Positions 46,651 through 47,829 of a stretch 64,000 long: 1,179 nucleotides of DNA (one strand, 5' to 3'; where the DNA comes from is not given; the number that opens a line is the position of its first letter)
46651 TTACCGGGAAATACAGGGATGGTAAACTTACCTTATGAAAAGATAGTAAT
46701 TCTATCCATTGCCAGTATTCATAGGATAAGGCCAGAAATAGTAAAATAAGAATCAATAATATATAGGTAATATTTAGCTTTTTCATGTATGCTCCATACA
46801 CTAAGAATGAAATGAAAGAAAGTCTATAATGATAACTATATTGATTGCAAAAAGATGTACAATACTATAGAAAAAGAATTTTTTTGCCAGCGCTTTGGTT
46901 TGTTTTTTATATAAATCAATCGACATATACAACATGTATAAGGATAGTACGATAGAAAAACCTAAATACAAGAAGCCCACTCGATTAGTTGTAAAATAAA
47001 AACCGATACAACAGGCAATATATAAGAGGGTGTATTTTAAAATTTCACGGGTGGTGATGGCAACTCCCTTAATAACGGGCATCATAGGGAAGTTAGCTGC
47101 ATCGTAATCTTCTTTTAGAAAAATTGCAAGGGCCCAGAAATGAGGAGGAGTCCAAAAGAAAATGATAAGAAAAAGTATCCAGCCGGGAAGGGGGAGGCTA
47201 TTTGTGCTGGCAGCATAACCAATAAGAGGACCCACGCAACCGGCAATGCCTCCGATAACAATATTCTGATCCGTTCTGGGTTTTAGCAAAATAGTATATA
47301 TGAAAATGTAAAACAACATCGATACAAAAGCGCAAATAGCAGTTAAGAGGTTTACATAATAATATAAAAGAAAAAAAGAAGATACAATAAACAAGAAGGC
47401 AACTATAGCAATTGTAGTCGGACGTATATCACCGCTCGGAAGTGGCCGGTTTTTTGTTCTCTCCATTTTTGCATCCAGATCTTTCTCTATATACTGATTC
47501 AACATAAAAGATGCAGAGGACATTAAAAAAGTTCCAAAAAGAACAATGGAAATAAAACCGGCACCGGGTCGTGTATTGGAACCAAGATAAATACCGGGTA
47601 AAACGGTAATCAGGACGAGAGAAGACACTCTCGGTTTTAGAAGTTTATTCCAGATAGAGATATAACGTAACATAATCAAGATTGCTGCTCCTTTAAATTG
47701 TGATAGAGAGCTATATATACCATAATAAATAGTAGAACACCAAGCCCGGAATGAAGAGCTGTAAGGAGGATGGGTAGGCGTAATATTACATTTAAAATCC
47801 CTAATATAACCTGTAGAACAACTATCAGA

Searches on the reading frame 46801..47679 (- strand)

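Call 73: search_protein_families(library=ncbifam, proteins=[window:46801-47679:-], max_evalue=0.001)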
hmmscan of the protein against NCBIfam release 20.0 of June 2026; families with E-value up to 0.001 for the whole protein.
window:46801-47679:- (292 aa): 17 families
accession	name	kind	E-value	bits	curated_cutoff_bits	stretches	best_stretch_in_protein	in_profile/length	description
TIGR01473.1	cyoE_ctaB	equivalog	2.3e-88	296.6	210.3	1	12-286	5-280/281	heme o synthase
NF003349.0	PRK04375.1-2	equivalog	5.7e-86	288.6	246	1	5-288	23-311/318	heme o synthase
NF003348.0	PRK04375.1-1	equivalog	1.4e-62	211.7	285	1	12-289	8-285/292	heme o synthase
TIGR01474.1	ubiA_proteo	equivalog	1.3e-19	70.8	275.45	1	13-276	10-271/282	4-hydroxybenzoate octaprenyltransferase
NF009524.0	PRK12886.1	equivalog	3.7e-14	52.8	387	1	7-271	8-268/291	prenyltransferase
NF009514.0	PRK12873.1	equivalog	1e-12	48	246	1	10-265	13-274/297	4-hydroxybenzoate polyprenyltransferase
NF009523.0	PRK12884.1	equivalog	2.5e-11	43.3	269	1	12-277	9-267/279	prenyltransferase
TIGR01475.1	ubiA_other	subfamily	2.2e-10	40.4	180.8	1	24-288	19-281/282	UbiA-like polyprenyltransferase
NF041585.1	MqnP_Cj_Hp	exception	4.7e-10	39.4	375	1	54-283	51-277/281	menaquinone biosynthesis prenyltransferase MqnP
NF009515.0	PRK12874.1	equivalog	6.7e-09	35.5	392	1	50-285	54-286/291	4-hydroxybenzoate polyprenyltransferase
NF041586.1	MqnP_DT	exception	3.4e-08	33.5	430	1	27-179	20-169/277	menaquinone biosynthesis prenyltransferase MqnP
NF009526.0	PRK12888.1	equivalog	8.5e-08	31.9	364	1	56-269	67-276/301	4-hydroxybenzoate octaprenyltransferase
NF005742.0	PRK07566.1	equivalog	1.3e-07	31.1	313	1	43-129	69-150/315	chlorophyll synthase ChlG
NF009609.0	PRK13106.1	equivalog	3.6e-05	23.3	349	1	35-288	43-296/301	prenyltransferase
NF009517.0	PRK12876.1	equivalog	6.6e-05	22.5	419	1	43-127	46-133/300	prenyltransferase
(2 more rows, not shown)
